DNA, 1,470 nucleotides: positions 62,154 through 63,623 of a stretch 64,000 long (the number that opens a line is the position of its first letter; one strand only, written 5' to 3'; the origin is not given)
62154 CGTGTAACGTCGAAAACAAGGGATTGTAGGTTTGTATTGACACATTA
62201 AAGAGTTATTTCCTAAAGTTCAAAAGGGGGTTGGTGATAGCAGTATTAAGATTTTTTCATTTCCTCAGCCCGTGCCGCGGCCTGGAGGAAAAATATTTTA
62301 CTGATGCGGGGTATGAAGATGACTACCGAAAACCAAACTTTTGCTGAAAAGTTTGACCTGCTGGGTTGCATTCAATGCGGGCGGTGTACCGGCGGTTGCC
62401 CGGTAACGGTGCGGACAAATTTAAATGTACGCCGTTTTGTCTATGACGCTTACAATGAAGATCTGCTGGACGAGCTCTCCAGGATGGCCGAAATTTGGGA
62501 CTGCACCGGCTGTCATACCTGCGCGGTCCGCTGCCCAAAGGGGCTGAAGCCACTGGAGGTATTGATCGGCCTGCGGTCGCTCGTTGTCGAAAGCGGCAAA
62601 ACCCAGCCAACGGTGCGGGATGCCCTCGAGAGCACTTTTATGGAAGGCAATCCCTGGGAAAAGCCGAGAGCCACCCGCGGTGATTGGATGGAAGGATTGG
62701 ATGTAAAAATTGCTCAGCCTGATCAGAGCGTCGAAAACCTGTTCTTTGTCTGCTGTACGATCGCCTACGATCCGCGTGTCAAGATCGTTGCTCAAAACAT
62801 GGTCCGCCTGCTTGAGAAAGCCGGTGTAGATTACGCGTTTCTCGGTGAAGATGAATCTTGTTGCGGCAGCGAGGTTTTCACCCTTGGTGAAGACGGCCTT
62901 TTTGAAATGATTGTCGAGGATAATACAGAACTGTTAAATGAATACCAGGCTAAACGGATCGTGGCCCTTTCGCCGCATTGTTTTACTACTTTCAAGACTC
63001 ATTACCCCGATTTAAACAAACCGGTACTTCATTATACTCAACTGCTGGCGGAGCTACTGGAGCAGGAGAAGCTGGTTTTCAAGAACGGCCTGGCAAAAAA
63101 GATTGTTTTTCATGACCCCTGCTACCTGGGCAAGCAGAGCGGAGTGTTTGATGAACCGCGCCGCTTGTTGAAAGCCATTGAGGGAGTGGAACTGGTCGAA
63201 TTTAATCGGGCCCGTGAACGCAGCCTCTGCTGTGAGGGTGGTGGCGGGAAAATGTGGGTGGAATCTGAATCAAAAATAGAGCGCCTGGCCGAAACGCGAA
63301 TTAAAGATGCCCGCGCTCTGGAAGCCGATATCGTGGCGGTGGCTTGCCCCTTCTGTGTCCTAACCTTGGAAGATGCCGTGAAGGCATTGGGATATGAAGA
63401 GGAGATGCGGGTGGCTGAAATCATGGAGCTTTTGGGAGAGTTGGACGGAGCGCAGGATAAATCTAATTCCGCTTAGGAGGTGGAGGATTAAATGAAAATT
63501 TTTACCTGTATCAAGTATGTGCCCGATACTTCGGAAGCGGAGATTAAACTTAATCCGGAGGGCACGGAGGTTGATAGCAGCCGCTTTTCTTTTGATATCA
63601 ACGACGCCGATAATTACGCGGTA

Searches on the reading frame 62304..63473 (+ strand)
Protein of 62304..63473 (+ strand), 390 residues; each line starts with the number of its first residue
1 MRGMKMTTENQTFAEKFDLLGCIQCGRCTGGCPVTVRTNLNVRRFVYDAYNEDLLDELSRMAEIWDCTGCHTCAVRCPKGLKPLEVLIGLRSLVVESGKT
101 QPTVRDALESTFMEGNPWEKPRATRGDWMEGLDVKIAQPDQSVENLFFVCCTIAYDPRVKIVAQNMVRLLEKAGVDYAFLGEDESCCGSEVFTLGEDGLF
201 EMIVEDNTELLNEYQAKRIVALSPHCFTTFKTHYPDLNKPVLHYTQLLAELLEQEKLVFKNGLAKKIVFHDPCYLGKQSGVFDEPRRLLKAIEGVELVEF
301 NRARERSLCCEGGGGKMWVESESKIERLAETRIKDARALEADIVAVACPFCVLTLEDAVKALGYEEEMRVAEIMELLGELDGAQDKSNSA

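Call 4: search_protein_families(library=ncbifam, proteins=[window:62304-63473:+])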
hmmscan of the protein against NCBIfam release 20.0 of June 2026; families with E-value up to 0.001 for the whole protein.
window:62304-63473:+ (390 aa): 26 families (the best 25 are shown)
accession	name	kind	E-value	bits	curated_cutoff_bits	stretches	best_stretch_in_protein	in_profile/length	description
NF004898.0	PRK06259.1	equivalog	6.8e-48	163.5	385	1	9-378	123-485/488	fumarate reductase (CoM/CoB) subunit TfrB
NF045670.1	quin_L_LdhH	equivalog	2.4e-28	98.9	800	1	139-377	463-705/706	L-lactate dehydrogenase (quinone) large subunit LdhH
NF008369.0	PRK11168.1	equivalog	4.1e-20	72.1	278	2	141-357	165-382/401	anaerobic glycerol-3-phosphate dehydrogenase subunit C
TIGR03290.1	CoB_CoM_SS_C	equivalog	3.1e-19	69.4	160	1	21-106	3-87/144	CoB--CoM heterodisulfide reductase subunit C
NF045663.1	diclust_near_Sec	equivalog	3.8e-19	68.3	530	1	20-351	307-614/759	pyridine nucleotide-disulfide oxidoreductase/dicluster-binding protein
NF045724.1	ferredox_TmcB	equivalog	1.6e-18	66.5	735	1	56-371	88-418/430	electron transfer complex ferredoxin TmcB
NF045796.1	DsrK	equivalog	1.9e-14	53.2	400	1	239-321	297-379/453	sulfate reduction electron transfer complex DsrMKJOP subunit DsrK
NF041890.1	hdrC_Methbact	equivalog_domain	8.6e-14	51.6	270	1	9-106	18-113/192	ferredoxin:CoB-CoM heterodisulfide reductase subunit HdrC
NF041779.1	hetero_SS_HdrC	equivalog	9.4e-13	48.1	350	1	17-98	28-107/198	ferredoxin:CoB-CoM heterodisulfide reductase subunit HdrC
NF038018.1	qmoC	equivalog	3.2e-11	43.3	300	1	21-102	19-99/360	quinone-interacting membrane-bound oxidoreductase complex subunit QmoC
TIGR03379.1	glycerol3P_GlpC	equivalog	1.2e-10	40.8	279.9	1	145-357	164-379/397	anaerobic glycerol-3-phosphate dehydrogenase subunit GlpC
NF008434.0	PRK11274.1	equivalog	7.4e-10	38.3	333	1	235-358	269-391/409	glycolate oxidase subunit GlcF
NF045711.1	sulf_resp_HmcF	equivalog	1.3e-09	37.4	750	1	239-357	307-427/457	sulfate respiration complex iron-sulfur protein HmcF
NF004616.0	PRK05950.1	subfamily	2.7e-09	36.5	228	1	16-96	143-235/238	succinate dehydrogenase iron-sulfur subunit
TIGR00384.1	dhsB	subfamily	5.9e-07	29.2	88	1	11-85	131-216/222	succinate dehydrogenase and fumarate reductase iron-sulfur protein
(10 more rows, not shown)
